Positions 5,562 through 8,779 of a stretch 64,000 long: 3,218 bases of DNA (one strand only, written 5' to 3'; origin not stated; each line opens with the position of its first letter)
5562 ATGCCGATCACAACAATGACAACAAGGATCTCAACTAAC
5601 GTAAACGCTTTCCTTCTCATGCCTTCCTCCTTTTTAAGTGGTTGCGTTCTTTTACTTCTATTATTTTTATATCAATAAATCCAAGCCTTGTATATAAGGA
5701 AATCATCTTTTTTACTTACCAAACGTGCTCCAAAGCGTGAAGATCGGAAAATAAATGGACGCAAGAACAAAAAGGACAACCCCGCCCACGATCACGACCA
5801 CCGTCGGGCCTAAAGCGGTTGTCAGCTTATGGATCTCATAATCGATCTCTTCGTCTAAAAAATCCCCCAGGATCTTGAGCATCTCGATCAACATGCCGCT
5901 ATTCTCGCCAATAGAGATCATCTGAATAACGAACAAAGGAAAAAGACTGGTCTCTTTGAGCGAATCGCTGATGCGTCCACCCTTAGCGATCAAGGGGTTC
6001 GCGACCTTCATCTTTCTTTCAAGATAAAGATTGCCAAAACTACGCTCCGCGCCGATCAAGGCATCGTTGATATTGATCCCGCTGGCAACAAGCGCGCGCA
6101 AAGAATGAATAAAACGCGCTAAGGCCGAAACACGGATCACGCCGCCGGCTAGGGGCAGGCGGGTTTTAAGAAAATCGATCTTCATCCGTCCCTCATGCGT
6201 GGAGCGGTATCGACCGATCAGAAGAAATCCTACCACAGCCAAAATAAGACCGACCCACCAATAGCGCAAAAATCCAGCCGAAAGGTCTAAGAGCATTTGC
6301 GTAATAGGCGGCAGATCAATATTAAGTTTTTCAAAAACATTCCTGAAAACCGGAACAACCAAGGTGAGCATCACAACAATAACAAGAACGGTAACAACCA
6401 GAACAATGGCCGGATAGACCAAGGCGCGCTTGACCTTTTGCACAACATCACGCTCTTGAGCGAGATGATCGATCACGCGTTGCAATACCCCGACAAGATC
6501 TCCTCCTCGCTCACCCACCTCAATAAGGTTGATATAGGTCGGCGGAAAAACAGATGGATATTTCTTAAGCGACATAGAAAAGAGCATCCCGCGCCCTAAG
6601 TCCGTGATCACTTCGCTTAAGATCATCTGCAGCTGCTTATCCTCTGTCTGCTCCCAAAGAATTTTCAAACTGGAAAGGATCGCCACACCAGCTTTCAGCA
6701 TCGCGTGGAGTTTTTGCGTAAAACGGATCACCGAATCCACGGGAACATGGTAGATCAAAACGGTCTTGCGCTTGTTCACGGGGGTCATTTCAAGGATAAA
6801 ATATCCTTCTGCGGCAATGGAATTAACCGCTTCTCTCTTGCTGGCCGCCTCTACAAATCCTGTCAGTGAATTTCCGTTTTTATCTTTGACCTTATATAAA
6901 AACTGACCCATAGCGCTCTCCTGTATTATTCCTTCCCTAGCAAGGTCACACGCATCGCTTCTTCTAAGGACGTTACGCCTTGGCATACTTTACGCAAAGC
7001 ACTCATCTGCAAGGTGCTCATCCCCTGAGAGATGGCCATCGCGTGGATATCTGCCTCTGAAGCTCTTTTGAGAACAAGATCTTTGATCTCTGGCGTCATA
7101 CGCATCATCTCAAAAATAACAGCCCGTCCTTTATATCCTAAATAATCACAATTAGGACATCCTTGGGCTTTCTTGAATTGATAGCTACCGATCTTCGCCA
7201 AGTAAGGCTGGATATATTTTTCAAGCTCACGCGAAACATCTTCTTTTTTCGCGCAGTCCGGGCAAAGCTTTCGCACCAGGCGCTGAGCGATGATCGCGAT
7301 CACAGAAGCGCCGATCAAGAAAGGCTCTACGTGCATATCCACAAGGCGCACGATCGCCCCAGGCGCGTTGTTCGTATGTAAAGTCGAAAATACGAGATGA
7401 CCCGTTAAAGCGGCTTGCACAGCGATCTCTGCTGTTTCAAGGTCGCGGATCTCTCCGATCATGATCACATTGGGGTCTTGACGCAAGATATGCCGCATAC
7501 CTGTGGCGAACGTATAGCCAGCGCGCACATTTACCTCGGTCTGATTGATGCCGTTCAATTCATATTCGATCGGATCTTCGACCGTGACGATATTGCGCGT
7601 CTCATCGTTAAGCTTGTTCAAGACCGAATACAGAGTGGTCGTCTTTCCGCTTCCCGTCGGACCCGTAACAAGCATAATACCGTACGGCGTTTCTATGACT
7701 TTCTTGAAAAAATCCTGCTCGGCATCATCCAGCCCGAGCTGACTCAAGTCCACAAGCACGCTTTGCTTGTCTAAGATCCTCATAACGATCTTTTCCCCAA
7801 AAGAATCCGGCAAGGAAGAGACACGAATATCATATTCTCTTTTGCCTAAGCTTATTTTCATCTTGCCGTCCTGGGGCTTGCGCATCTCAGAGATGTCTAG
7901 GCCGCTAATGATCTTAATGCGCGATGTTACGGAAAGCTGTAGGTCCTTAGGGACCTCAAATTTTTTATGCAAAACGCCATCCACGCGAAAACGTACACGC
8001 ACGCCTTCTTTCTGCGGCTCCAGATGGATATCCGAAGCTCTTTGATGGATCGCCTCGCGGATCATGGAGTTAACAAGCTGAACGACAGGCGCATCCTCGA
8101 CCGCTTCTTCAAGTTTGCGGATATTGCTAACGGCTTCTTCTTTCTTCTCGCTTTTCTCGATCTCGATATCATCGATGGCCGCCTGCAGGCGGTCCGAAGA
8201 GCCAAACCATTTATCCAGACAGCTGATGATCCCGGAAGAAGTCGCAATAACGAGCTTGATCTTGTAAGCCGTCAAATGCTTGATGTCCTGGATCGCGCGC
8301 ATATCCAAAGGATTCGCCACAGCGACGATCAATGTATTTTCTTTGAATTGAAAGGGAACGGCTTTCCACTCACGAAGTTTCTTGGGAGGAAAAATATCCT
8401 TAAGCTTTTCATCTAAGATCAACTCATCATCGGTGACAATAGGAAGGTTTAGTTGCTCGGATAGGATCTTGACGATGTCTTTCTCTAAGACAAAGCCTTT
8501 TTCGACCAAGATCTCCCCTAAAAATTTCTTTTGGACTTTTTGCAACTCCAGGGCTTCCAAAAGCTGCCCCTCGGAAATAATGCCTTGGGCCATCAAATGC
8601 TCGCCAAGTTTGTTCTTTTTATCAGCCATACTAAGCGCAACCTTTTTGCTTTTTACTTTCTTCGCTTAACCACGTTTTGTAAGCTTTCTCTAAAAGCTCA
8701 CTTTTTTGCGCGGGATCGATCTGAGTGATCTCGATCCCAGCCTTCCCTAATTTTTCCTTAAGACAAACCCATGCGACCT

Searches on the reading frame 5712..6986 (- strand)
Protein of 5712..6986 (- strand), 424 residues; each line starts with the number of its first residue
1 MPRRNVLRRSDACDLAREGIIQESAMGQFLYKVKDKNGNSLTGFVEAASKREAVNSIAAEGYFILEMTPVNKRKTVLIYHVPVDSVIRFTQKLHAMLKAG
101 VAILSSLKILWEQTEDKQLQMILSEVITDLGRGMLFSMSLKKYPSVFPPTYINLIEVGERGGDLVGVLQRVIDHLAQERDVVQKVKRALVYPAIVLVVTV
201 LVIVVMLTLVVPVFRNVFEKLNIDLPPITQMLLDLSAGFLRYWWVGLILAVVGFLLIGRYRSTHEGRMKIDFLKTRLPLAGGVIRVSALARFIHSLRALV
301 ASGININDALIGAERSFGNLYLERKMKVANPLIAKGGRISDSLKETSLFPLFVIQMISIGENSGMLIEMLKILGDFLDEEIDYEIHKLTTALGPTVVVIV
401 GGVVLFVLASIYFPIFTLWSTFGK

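Call 47: search_protein_families(library=pfam, proteins=[window:5712-6986:-], max_evalue=0.00001)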
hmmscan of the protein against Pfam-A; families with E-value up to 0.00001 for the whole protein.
window:5712-6986:- (424 aa): 1 family
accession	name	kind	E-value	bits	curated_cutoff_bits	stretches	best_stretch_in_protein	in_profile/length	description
PF00482.28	T2SSF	-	1.9e-50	170.5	25.2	2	89-212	1-125/125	Type II secretion system (T2SS), protein F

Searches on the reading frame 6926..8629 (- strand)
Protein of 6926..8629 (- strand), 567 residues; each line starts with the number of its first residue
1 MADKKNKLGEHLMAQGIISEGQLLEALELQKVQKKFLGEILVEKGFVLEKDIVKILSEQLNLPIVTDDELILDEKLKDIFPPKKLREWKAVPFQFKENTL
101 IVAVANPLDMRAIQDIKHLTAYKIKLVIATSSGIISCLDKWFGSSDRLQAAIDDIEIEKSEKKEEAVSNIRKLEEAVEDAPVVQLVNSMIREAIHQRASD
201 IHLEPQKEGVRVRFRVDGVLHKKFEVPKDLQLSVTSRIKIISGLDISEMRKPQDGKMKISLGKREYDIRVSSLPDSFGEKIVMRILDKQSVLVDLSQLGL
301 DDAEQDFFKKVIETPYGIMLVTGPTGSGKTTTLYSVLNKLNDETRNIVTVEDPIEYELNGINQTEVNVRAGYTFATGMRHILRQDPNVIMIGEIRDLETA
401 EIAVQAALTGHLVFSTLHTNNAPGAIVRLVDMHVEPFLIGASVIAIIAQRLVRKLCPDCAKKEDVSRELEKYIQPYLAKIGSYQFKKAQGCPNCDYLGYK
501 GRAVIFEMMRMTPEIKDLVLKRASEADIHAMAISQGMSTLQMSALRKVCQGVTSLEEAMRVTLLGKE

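Call 47: search_protein_families(library=pfam, proteins=[window:6926-8629:-], max_evalue=0.00001)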
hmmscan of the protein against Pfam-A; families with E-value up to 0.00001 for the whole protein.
window:6926-8629:- (567 aa): 2 families
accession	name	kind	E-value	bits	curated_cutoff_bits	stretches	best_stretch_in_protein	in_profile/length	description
PF00437.27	T2SSE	-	4.7e-136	453.7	24.9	1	176-560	2-370/370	Type II/IV secretion system protein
PF05157.20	MshEN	-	1.6e-17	63.7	23.1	1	60-147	1-89/90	MshEN domain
